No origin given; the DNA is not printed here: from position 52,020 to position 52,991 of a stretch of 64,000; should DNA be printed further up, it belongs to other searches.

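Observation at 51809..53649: Co-oriented uncharacterised module: small protein, membrane-anchored protein, tyrosine recombinase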

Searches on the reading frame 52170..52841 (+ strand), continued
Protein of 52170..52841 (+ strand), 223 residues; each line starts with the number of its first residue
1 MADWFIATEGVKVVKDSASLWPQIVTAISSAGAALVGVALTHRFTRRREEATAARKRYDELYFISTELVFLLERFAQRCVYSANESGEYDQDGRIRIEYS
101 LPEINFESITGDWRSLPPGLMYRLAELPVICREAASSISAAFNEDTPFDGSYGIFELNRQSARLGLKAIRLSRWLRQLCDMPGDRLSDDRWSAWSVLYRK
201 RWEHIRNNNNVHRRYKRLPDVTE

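Call 100: search_protein_families(proteins=[L032:511-930:+, L032:1683-2225:+, L032:2341-2760:+, L032:2742-3143:+, L032:3226-3477:+, L032:3489-4055:+, L032:4104-4787:-, L032:4817-5143:+, L032:5080-5502:+, L032:5639-6325:+], library=phrogs, max_evalue=0.00001)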
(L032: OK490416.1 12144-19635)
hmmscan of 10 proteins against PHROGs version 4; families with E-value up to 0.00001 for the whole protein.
L032:511-930:+ (140 aa): 2 families
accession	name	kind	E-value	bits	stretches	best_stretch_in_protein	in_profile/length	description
phrog_492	-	unknown function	7.3e-22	79.4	1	1-139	10-176/195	-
phrog_614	-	unknown function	3.2e-09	37.8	1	27-117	77-151/214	-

L032:1683-2225:+ (181 aa): 10 families
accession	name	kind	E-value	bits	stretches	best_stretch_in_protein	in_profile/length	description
phrog_28084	-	unknown function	1.2e-63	216.6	1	84-181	279-376/385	-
phrog_17234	-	unknown function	7.9e-61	206.3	1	86-181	59-154/203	-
phrog_8589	-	unknown function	9.8e-57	193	1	77-181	86-190/232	-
phrog_6144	-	unknown function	6.6e-52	177.6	1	32-181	60-181/182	-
phrog_4826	-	unknown function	1.7e-33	117.1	1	79-181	48-151/210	-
phrog_60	-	unknown function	6.1e-17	63.3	1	2-179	116-201/461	-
phrog_16519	-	unknown function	3.2e-10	40.7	1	34-86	77-126/324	-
phrog_660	-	unknown function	4.9e-08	34.2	1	3-85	4-90/193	-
phrog_3323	-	unknown function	1.2e-06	29.7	1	4-46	3-52/90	-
phrog_13210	-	unknown function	2.5e-06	28.3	1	94-180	9-100/203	-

L032:2341-2760:+ (140 aa): 1 family
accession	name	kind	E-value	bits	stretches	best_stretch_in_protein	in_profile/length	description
phrog_5737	-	unknown function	9.7e-57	191.9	1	3-140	1-138/138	-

L032:2742-3143:+ (134 aa): 1 family
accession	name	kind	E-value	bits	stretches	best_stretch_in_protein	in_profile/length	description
phrog_5760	-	unknown function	1.5e-53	181.6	1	1-134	1-133/133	-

L032:3226-3477:+ (84 aa): 5 families
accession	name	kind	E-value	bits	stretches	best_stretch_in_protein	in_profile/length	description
phrog_1105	-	DNA, RNA and nucleotide metabolism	5.8e-40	136.5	1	1-78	2-79/79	DNA polymerase III theta subunit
phrog_29833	-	unknown function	1.2e-34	118.9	1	34-84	1-51/52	-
phrog_20697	-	DNA, RNA and nucleotide metabolism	1e-23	84.3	1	1-49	1-49/67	DNA polymerase III theta subunit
phrog_10131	-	unknown function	3.3e-19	69.5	1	4-42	12-50/50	-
phrog_27764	-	DNA, RNA and nucleotide metabolism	5.5e-16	59.2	1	1-32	1-32/48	DNA polymerase III theta subunit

L032:3489-4055:+ (189 aa): 1 family
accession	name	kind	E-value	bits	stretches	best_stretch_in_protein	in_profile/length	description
phrog_33426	-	unknown function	2.3e-23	83.8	1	18-166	51-202/247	-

L032:4104-4787:- (227 aa): 0 families

L032:4817-5143:+ (109 aa): 2 families
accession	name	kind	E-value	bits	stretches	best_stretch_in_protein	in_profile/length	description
phrog_131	-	DNA, RNA and nucleotide metabolism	5.5e-48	163.4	1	13-108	30-125/131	HNH endonuclease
phrog_7109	-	unknown function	3.9e-25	88.5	1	48-109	1-62/62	-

L032:5080-5502:+ (141 aa): 5 families
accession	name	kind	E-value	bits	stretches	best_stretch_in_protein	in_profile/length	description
phrog_34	-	DNA, RNA and nucleotide metabolism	1.1e-55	190.1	1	20-139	70-195/259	RusA-like Holliday junction resolvase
phrog_1532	-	unknown function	4.3e-39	133.1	1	67-140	1-74/80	-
phrog_140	-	DNA, RNA and nucleotide metabolism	5.3e-11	43.6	1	21-115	35-146/219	RusA-like Holliday junction resolvase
phrog_1682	-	DNA, RNA and nucleotide metabolism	1.7e-08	35.2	1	35-138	40-145/387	RusA-like Holliday junction resolvase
phrog_11573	-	unknown function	8e-08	33.5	1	43-133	17-105/110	-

L032:5639-6325:+ (229 aa): 1 family
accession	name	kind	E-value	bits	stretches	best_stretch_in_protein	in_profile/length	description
phrog_304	-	transcription regulation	4.9e-98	328.2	1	1-220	1-222/224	anti-termination protein Q-like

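Call 107: search_protein_families(proteins=[L004:707-2266:-, L010:2988-3899:-, L010:5012-5941:-, L010:5948-6940:-, L012:2785-3681:+, L012:3734-5956:-], library=padloc, max_evalue=0.00001)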
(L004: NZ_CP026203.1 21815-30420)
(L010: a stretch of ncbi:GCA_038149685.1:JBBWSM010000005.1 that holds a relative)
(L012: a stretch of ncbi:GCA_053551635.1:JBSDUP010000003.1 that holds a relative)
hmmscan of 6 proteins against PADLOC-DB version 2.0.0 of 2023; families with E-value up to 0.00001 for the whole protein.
L004:707-2266:- (519 aa): 85 families (the best 25 are shown)
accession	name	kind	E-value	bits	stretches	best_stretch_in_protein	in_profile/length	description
PDLC00102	GajA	-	1e-101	339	1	3-516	3-531/532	AAA ATPase domain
PDLC00098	GajA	-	2e-90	302.1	1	2-516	2-533/534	AAA ATPase domain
PDLC00096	GajA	-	2.2e-33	113.9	2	184-426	208-457/630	AAA ATPase domain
PDLC00099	GajA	-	1.9e-32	111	2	212-425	237-461/626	AAA ATPase domain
PDLC00072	GajA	-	8.5e-32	108.4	2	263-434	336-512/709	AAA ATPase domain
PDLC00069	GajA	-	1.3e-30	104.5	2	275-436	335-515/687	AAA ATPase domain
PDLC00070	GajA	-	1.4e-29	101.2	2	262-446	278-474/596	AAA ATPase domain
PDLC00080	GajA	-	3.1e-29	100.2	2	223-429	240-457/622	AAA ATPase domain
PDLC00091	GajA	-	6.3e-29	99.3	2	262-452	284-498/627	AAA ATPase domain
PDLC00078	GajA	-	8.1e-27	92.1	1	257-514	304-576/580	AAA ATPase domain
PDLC00077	GajA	-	4.7e-25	86.2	1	243-462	295-536/616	AAA ATPase domain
PDLC00071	GajA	-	5.5e-25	86.2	2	209-474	205-486/588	AAA ATPase domain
PDLC00092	GajA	-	1.2e-24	84.8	2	272-424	309-470/604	AAA ATPase domain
PDLC00067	GajA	-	1.2e-24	84.7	1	257-472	287-503/604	AAA ATPase domain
PDLC00081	GajA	-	2.3e-24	84.1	1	253-459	258-469/574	AAA ATPase domain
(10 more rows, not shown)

L010:2988-3899:- (303 aa): 1 family
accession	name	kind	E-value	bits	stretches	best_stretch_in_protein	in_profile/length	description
PDLC04038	PD-T4-5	-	2e-69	232.2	1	1-264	2-269/309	-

L010:5012-5941:- (309 aa): 9 families
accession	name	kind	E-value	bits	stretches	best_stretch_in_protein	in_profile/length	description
PDLC00717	Effector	-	2.8e-163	540.4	1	1-306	2-305/306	4TM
PDLC00716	Effector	-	3.6e-54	182.5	1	1-306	2-297/302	4TM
PDLC00715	Effector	-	4.4e-48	162.1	1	1-293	2-297/315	4TM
PDLC00721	Effector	-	4.9e-46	155.1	1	1-298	3-289/305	4TM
PDLC00723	Effector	-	7.4e-36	122.2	1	2-292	7-288/302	4TM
PDLC00718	Effector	-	2.2e-30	104.1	1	1-281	2-270/291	4TM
PDLC00722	Effector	-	1.1e-24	85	1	2-292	14-290/310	4TM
PDLC00725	Effector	-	4.2e-24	83.4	1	3-295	6-282/293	4TM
PDLC00720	Effector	-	3.8e-18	63.7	1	3-281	18-290/322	4TM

L010:5948-6940:- (330 aa): 23 families
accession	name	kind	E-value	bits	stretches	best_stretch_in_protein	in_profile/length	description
PDLC00802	Cyclase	-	1.4e-149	495.9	1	1-330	2-332/332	oligonucleotide-cyclase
PDLC00823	Cyclase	-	4.9e-43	145.8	2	118-330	83-285/285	oligonucleotide-cyclase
PDLC00809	Cyclase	-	7.3e-30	102.6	1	117-327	82-293/295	oligonucleotide-cyclase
PDLC00776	Cyclase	-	3e-27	93.7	1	117-329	79-286/287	oligonucleotide-cyclase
PDLC00786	Cyclase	-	5.2e-23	79.9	1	117-327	90-292/293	oligonucleotide-cyclase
PDLC00805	Cyclase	-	7.5e-22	76.2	1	116-325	108-312/314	oligonucleotide-cyclase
PDLC00796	Cyclase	-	1e-21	75.8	1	116-328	86-286/432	oligonucleotide-cyclase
PDLC00814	Cyclase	-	1.2e-20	72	1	3-329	4-293/295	oligonucleotide-cyclase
PDLC00820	Cyclase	-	8e-19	66.1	1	118-328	88-277/324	oligonucleotide-cyclase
PDLC00818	Cyclase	-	2.4e-17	61.4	1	175-327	148-293/322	oligonucleotide-cyclase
PDLC00792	Cyclase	-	5e-17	60.1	1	117-247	87-210/236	oligonucleotide-cyclase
PDLC00822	Cyclase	-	5e-16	57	1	168-329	178-345/375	oligonucleotide-cyclase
PDLC00793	Cyclase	-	2.3e-15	54.7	1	123-326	92-297/462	oligonucleotide-cyclase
PDLC00808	Cyclase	-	5.7e-15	53.4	1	122-328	97-324/325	oligonucleotide-cyclase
PDLC00773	Cyclase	-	1.2e-14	52.6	1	119-327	91-295/334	oligonucleotide-cyclase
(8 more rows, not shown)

L012:2785-3681:+ (299 aa): 9 families
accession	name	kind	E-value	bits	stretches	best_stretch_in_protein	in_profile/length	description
PDLC05005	PDC-S35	-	5.6e-64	214.4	1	148-294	115-260/264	-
PDLC05007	PDC-S35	-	1.1e-58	197.1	1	147-293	129-274/278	-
PDLC05004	PDC-S35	-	2.8e-56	189.1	1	101-292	64-260/265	-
PDLC05006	PDC-S35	-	6.1e-42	141.6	1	145-292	76-227/231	-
PDLC05003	PDC-S35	-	9.6e-41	137.9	1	141-296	79-240/245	-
PDLC00731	Effector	-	9.9e-13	45.7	1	189-266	194-271/306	TIR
PDLC00729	Effector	-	1.5e-12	45.6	1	199-273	53-125/310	TIR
PDLC00732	Effector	-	5.7e-12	43.2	1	190-266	191-267/301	TIR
PDLC02371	PycTIR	-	1.2e-09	35.9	1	189-271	190-261/288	-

L012:3734-5956:- (740 aa): 7 families
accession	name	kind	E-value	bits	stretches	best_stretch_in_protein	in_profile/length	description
PDLC02361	PifA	-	7.9e-291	964.9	1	7-739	2-718/720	PifA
PDLC02210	QatA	-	4.2e-15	53.3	1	177-275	185-286/593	-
PDLC04959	PDC-S20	-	6.5e-12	43.7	1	30-378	27-376/464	-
PDLC02209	QatA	-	6.8e-10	36.2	0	29-85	18-71/646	-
PDLC04956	PDC-S20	-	7.1e-10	36.9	1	21-276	11-262/450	-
PDLC04957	PDC-S20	-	2.3e-08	31.9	0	181-267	170-256/446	-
PDLC04958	PDC-S20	-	8.7e-06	23.3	0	43-268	26-256/458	-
